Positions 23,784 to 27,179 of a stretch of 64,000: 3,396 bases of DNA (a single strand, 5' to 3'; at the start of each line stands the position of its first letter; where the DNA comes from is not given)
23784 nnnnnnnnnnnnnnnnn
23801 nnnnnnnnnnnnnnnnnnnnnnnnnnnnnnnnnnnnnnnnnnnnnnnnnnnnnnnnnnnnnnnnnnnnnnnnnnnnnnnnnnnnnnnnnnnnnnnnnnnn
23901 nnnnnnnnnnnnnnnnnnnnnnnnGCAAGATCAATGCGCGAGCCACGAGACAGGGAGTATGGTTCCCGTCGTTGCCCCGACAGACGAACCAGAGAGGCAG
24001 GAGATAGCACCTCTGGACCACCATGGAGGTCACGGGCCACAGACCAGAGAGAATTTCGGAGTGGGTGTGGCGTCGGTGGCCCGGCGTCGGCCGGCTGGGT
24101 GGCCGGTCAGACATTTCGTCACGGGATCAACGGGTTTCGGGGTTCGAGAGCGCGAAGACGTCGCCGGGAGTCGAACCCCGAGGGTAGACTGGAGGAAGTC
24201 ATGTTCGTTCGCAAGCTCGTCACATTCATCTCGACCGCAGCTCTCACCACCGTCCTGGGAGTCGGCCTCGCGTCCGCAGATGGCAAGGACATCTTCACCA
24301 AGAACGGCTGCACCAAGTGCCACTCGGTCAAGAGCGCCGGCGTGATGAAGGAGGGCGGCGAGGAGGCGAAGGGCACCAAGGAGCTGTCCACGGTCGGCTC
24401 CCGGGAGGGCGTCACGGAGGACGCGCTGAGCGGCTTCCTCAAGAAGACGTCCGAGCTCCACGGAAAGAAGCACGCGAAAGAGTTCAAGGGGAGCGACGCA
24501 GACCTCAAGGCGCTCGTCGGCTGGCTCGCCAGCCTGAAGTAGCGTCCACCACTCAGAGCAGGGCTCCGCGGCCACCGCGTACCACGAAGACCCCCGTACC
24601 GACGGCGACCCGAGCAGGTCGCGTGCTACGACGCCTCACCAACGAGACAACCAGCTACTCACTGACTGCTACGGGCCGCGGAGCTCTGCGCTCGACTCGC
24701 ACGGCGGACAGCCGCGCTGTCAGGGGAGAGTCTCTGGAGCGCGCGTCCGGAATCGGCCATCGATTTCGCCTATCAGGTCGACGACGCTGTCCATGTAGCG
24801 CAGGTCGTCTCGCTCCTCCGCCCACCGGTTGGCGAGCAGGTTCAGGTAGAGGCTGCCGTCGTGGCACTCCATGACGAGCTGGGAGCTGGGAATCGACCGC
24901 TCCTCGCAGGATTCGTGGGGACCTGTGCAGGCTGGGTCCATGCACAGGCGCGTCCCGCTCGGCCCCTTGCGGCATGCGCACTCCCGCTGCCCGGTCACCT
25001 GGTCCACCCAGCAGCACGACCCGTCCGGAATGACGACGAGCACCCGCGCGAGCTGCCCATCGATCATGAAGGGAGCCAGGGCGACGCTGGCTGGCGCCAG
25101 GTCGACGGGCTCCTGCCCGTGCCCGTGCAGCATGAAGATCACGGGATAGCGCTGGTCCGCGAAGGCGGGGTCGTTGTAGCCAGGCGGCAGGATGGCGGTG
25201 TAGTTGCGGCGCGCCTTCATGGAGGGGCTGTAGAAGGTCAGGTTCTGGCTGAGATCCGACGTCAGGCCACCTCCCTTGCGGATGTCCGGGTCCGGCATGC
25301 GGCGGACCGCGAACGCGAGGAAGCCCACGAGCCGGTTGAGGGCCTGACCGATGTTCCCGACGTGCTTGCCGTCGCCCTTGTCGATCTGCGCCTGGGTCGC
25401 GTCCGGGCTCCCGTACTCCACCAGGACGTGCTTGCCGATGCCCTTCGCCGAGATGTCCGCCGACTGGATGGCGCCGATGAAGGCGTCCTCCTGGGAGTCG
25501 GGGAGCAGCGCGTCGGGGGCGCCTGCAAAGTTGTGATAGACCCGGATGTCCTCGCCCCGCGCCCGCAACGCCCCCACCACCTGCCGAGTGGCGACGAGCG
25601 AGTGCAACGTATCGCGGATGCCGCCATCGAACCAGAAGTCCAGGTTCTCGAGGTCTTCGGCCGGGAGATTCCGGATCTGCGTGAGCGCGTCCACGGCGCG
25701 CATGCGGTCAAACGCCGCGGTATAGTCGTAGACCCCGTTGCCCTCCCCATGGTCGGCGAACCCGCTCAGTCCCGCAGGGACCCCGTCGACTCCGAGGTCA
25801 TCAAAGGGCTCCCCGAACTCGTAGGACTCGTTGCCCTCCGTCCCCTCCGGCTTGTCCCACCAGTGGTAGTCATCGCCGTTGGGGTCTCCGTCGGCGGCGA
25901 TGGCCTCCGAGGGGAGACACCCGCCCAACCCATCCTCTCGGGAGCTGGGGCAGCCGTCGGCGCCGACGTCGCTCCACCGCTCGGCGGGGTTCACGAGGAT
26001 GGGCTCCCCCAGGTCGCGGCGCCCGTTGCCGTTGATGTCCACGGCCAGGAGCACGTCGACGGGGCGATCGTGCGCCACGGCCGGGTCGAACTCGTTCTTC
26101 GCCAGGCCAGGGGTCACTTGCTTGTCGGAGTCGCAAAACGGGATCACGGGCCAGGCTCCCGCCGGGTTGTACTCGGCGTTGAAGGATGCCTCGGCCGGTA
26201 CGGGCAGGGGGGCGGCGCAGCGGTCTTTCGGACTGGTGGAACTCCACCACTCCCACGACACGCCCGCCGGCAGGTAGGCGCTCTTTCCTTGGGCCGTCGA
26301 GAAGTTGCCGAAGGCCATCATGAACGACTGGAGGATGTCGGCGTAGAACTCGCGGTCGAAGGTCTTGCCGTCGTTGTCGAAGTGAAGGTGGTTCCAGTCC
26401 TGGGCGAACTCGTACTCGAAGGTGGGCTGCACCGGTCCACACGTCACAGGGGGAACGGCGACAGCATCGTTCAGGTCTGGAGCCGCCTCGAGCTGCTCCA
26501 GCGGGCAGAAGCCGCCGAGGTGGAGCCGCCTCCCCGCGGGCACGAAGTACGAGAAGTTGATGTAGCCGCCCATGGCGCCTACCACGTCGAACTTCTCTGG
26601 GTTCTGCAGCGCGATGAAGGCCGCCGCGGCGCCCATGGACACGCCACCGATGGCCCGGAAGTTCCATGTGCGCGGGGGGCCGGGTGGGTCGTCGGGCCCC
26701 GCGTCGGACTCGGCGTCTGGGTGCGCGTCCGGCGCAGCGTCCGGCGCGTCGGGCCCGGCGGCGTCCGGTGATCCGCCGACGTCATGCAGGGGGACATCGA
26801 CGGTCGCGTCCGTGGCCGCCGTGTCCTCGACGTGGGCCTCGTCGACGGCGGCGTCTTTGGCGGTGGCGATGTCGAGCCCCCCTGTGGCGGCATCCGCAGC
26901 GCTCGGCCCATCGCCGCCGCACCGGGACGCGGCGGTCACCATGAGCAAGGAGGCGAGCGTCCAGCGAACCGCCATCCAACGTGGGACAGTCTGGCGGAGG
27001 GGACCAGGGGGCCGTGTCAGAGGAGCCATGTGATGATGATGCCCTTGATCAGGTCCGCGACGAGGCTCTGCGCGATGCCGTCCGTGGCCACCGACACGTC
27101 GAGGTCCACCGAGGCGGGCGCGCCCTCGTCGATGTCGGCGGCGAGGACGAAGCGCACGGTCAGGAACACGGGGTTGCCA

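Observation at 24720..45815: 21-kb operon of paralogous giant secreted Cys-rich repeat lipoproteins with shared end domains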

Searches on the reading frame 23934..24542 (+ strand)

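Call 100: search_protein_families(library=pfam, proteins=[window:23934-24542:+], max_evalue=0.001)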
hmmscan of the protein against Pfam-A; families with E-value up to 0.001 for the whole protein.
window:23934-24542:+ (202 aa): 2 families
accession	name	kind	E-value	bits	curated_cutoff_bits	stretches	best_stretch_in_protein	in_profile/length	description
PF00034.26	Cytochrom_C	-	1.1e-06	30.3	21.3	1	115-202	2-90/90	Cytochrome c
PF13442.11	Cytochrome_CBB3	-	0.00064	20.4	27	0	115-198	4-68/68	Cytochrome C oxidase, cbb3-type, subunit III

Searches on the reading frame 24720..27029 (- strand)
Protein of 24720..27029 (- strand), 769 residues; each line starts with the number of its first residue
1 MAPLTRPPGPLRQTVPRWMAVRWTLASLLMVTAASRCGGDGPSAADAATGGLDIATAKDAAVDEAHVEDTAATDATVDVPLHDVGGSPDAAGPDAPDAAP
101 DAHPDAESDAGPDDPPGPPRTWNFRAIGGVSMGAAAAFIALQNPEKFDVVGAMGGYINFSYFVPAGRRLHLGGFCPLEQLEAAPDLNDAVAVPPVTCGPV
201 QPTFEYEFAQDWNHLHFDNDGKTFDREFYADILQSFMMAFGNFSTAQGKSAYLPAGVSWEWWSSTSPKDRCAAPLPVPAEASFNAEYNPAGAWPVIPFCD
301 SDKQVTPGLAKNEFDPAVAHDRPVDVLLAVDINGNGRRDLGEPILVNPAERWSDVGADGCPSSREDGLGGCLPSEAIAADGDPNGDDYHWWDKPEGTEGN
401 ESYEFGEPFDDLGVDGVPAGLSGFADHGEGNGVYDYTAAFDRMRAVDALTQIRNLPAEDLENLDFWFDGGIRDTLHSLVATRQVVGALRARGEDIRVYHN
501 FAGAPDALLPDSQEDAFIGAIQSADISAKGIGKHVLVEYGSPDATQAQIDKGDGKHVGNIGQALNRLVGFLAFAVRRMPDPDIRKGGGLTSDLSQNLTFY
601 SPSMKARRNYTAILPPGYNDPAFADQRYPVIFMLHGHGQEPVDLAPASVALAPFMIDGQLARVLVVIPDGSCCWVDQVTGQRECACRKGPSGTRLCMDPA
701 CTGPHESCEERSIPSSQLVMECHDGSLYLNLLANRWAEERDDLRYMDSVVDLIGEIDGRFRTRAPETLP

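Call 4: search_protein_families(library=pfam, proteins=[window:24720-27029:-], max_evalue=0.01)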
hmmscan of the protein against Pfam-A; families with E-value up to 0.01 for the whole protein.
window:24720-27029:- (769 aa): 1 family
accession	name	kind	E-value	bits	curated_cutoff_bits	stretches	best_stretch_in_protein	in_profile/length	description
PF00756.26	Esterase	-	2e-07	31.5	22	1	122-160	115-153/251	Putative esterase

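Call 5: search_protein_families(library=ncbifam, proteins=[window:24720-27029:-], max_evalue=0.01)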
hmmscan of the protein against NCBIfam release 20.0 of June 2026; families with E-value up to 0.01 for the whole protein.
window:24720-27029:- (769 aa): 1 family
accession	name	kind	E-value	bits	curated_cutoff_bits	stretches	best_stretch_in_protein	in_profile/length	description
NF041944.1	Xylase_Ferestase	equivalog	0.0037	15.5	1200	0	595-644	469-519/694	bifunctional endo-1,4-beta-xylanase/feruloyl esterase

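Call 69: search_solved_structures(query=window:24720-27029:-, max_evalue=1, show_alignments=2)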
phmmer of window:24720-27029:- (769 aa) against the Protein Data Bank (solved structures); distinct sequences matched with E-value up to 1: 10.
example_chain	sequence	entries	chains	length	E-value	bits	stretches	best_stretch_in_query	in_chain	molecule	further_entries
1jjf_A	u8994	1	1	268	5.7e-05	24.6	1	589-671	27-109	ENDO-1,4-BETA-XYLANASE Z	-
7xrt_A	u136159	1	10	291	5.8e-05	24.6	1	598-671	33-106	Ferulic acid esterase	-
1jt2_A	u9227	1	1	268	0.00015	23.2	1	589-671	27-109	PROTEIN (ENDO-1,4-BETA-XYLANASE Z)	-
7xrv_A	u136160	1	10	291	0.00015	23.2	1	598-671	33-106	Ferulic acid esterase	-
6ne9_A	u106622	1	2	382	0.00026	22.4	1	593-644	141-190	Isoamylase protein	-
5cxu_A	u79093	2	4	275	0.00092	20.6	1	579-669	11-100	ferulic acid esterase AmCE1/Fae1A | ferulic acid esterase, AmCE1/Fae1A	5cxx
7b5v_A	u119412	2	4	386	0.00093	20.6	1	596-645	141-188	Carbohydrate Esterase family 1 protein with an N-terminal carbohydrate binding module fami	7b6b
5vol_A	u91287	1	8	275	0.12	13.6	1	598-669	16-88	Putative esterase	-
3b47_A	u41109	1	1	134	0.3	12.3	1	54-102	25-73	Methyl-accepting chemotaxis protein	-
9d5n_CF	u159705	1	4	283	0.48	11.6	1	577-633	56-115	FAP77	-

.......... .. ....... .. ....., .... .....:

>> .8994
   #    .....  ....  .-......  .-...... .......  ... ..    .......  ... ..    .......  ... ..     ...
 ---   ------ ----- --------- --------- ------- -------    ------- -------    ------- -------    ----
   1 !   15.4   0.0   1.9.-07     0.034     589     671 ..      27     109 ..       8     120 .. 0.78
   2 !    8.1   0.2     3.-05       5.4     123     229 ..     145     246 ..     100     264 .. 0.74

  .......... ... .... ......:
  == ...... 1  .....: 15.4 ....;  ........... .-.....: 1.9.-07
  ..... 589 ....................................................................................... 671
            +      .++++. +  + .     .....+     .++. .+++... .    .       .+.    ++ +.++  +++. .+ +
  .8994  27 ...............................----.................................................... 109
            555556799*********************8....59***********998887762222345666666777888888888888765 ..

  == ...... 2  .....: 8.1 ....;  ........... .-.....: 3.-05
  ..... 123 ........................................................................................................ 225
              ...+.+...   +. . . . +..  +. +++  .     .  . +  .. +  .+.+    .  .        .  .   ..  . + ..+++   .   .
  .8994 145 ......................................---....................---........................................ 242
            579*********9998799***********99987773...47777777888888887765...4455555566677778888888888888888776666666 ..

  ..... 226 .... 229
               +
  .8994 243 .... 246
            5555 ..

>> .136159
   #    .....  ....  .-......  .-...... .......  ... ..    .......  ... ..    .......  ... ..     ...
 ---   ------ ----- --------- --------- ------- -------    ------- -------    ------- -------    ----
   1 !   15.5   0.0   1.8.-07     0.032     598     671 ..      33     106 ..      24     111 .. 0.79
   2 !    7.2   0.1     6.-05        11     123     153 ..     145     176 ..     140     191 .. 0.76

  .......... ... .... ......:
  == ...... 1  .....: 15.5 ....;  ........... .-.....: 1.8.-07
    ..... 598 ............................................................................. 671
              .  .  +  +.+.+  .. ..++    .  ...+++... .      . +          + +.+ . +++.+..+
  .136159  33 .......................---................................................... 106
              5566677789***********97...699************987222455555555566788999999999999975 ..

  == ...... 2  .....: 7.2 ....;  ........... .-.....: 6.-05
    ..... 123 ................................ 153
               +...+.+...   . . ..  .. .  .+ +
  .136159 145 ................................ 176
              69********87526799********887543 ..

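Call 70: find_homologous_proteins(query=window:24720-27029:-, max_evalue=0.00001)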
Query window:24720-27029:- (769 aa): 137 proteins with E <= 0.00001 among 8000 candidates; the best 120 are listed.
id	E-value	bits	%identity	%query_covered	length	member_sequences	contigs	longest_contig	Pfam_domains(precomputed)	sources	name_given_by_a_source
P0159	0.0e+0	1760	100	98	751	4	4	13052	PF00756.27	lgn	-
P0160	0.0e+0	1354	76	99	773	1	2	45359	-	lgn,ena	-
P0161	0.0e+0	1244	78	85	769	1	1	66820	PF00756.27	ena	-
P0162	0.0e+0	1227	76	87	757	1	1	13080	PF00756.27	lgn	-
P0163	0.0e+0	1042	66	90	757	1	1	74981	PF00756.27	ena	-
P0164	2.4e-236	805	52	100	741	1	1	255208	PF00756.27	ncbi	ncbi:MAG: alpha/beta hydrolase-fold protein [Myxococcota bacterium]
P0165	8.3e-235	800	52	92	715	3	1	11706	PF00756.27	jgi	-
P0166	2.0e-229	782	54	85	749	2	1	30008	PF00756.27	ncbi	-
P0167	2.2e-228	779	54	87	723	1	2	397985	PF00756.27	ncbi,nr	ncbi:MAG: hypothetical protein H6744_05265 [Deltaproteobacteria bacterium]|nr:hypothetical protein [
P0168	2.8e-226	772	52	89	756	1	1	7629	PF00756.27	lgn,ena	-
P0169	8.0e-225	767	54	85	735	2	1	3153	PF00756.27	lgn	-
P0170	5.0e-224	764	50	97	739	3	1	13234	PF00756.27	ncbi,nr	ncbi:MAG: hypothetical protein JNJ59_06560 [Deltaproteobacteria bacterium]|nr:hypothetical protein [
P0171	7.7e-224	764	50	97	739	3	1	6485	PF00756.27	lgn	-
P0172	5.4e-221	754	49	95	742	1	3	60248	PF00756.27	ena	-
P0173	1.6e-218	746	51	87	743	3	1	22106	PF00756.27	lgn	-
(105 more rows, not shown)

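Call 71: find_encoding_contigs(protein=P0161, flank=10000, max_places=1)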
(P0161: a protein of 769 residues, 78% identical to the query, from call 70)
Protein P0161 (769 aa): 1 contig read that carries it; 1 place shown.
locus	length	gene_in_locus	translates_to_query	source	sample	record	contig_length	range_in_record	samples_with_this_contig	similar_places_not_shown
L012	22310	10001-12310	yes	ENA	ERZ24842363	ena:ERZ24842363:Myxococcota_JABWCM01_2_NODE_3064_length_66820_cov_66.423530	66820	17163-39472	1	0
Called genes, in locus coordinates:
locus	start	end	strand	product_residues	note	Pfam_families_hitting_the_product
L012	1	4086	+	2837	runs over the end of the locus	-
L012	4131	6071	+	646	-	-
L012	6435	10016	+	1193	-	-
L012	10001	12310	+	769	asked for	PF00756:Esterase (faint)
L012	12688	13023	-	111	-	PF00034:Cytochrom_C (weak)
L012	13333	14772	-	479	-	PF00361:Proton_antipo_M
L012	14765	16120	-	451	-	PF00662:Proton_antipo_N, PF00361:Proton_antipo_M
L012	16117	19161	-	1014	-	PF10070:DabA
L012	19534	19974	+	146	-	PF00571:CBS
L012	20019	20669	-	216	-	PF27139:Aq_1264_TM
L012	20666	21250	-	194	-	PF04205:FMN_bind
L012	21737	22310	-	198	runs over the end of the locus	-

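Call 72: find_encoding_contigs(protein=P0164, flank=10000, max_places=1)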
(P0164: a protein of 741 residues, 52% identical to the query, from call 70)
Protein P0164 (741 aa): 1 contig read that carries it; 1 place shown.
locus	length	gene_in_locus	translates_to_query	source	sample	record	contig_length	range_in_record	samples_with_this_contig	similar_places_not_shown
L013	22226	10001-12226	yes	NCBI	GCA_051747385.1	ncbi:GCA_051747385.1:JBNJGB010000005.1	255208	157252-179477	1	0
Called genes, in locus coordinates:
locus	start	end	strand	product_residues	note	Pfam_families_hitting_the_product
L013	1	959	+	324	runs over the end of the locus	PF03320:FBPase_glpX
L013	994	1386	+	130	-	-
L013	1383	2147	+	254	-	PF00994:MoCF_biosynth, PF24102:FLAD1_M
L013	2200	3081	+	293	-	PF01048:PNP_UDP_1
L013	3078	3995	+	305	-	PF00294:PfkB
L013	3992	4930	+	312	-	PF02666:PS_Dcarbxylase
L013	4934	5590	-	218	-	-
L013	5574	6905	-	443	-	-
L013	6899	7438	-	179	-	-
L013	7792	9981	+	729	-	PF12437:GSIII_N, PF00120:Gln-synt_C, PF18318:Gln-synt_C-ter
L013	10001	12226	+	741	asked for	PF00756:Esterase (faint)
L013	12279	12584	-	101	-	PF08734:GYD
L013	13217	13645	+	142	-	-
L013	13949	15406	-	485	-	PF01425:Amidase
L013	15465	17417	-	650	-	PF01817:CM_2, PF00800:PDT, PF00793:DAHP_synth_1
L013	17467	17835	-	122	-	PF04241:DUF423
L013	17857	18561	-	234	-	PF07386:DUF1499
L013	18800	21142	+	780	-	PF00368:HMG-CoA_red, PF00348:polyprenyl_synt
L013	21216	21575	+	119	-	PF01355:HIPIP (weak)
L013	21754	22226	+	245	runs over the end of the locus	PF03013:Pyr_excise, PF08349:DUF1722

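Call 74: find_encoding_contigs(protein=P0160, flank=10000, max_places=1)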
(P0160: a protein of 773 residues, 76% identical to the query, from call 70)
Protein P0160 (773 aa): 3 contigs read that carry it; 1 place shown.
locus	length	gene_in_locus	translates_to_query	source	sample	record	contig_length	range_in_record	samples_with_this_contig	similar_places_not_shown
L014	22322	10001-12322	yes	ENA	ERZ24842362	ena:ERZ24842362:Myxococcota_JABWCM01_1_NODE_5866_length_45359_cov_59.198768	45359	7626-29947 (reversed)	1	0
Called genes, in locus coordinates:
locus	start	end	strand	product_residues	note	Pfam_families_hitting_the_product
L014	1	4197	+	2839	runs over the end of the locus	-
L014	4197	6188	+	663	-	-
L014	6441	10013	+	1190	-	PF00526:Dicty_CTDC (weak)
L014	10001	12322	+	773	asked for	-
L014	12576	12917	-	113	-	PF00034:Cytochrom_C (weak)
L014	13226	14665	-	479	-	PF00361:Proton_antipo_M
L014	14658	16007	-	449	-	PF00662:Proton_antipo_N, PF00361:Proton_antipo_M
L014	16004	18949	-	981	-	PF10070:DabA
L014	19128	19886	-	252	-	PF12837:Fer4_6 (faint), PF12838:Fer4_7 (weak), PF13484:Fer4_16 (faint), PF01058:Oxidored_q6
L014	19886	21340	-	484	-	PF00346:Complex1_49kDa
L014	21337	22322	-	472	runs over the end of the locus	PF00361:Proton_antipo_M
